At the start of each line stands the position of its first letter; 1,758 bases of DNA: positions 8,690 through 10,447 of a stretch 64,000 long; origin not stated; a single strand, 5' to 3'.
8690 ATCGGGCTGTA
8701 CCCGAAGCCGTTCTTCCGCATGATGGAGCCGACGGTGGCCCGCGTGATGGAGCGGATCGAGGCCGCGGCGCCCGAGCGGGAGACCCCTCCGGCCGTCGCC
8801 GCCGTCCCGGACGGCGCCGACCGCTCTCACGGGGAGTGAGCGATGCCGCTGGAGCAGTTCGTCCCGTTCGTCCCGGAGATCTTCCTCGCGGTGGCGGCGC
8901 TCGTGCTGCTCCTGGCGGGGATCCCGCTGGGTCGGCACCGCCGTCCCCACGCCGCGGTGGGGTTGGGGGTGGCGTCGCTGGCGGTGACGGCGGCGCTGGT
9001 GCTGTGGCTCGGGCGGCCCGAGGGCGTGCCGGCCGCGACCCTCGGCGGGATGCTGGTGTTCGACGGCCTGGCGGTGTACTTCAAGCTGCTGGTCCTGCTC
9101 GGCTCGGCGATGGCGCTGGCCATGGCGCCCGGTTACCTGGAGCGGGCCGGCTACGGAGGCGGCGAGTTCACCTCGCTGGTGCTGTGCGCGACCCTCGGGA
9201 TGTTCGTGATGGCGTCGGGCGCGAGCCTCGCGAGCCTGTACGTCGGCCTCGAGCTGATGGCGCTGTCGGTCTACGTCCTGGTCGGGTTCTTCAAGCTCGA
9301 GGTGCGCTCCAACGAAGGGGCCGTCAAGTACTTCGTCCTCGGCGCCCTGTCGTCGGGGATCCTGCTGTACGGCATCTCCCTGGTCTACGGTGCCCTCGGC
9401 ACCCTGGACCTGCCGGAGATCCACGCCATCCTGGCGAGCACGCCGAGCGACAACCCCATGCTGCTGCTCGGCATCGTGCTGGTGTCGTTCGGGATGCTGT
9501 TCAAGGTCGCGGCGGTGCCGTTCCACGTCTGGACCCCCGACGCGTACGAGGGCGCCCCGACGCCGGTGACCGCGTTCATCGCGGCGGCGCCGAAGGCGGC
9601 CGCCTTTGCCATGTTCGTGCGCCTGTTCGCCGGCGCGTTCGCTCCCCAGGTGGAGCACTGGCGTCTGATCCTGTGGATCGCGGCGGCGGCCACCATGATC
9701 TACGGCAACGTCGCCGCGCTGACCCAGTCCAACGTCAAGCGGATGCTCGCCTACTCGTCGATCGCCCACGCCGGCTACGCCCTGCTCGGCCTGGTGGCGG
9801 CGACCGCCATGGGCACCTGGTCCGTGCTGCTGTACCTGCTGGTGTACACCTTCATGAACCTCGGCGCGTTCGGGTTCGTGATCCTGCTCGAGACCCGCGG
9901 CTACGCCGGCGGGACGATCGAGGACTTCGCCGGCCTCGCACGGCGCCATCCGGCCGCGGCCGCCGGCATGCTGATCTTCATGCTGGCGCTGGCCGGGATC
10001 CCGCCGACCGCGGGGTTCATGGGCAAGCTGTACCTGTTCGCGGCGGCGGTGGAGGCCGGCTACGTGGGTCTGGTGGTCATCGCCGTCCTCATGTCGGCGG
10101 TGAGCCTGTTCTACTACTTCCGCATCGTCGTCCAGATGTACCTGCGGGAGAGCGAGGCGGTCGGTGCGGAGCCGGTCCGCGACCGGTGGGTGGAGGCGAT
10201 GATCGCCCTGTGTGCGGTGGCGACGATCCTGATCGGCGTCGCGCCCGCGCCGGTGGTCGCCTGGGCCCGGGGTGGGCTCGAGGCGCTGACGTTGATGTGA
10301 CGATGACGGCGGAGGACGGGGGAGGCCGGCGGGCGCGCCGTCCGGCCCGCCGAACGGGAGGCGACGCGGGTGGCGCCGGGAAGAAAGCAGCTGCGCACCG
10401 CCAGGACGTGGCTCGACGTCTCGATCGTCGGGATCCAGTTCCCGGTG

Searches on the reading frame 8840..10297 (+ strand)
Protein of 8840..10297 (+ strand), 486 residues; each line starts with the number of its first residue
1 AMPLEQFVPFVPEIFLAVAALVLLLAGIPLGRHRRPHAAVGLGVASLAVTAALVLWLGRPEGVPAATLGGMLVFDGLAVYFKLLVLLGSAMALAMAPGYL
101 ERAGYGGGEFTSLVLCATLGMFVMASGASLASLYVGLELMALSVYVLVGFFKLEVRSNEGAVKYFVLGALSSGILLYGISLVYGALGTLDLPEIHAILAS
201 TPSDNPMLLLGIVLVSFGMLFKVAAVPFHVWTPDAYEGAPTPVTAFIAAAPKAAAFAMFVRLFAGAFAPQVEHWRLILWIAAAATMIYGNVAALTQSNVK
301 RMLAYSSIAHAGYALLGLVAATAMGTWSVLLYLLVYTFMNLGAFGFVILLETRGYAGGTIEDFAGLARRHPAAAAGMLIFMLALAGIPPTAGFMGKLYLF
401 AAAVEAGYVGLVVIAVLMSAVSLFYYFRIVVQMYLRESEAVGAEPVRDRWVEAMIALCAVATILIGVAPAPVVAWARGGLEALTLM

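Call 81: search_protein_families(library=pfam, proteins=[window:8840-10297:+], max_evalue=0.0001)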
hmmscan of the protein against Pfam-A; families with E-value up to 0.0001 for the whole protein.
window:8840-10297:+ (486 aa): 1 family
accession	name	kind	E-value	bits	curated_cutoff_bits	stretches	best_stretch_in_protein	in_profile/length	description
PF00361.26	Proton_antipo_M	-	1.4e-75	254.7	21.5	1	129-420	3-292/294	NADH:quinone oxidoreductase/Mrp antiporter, TM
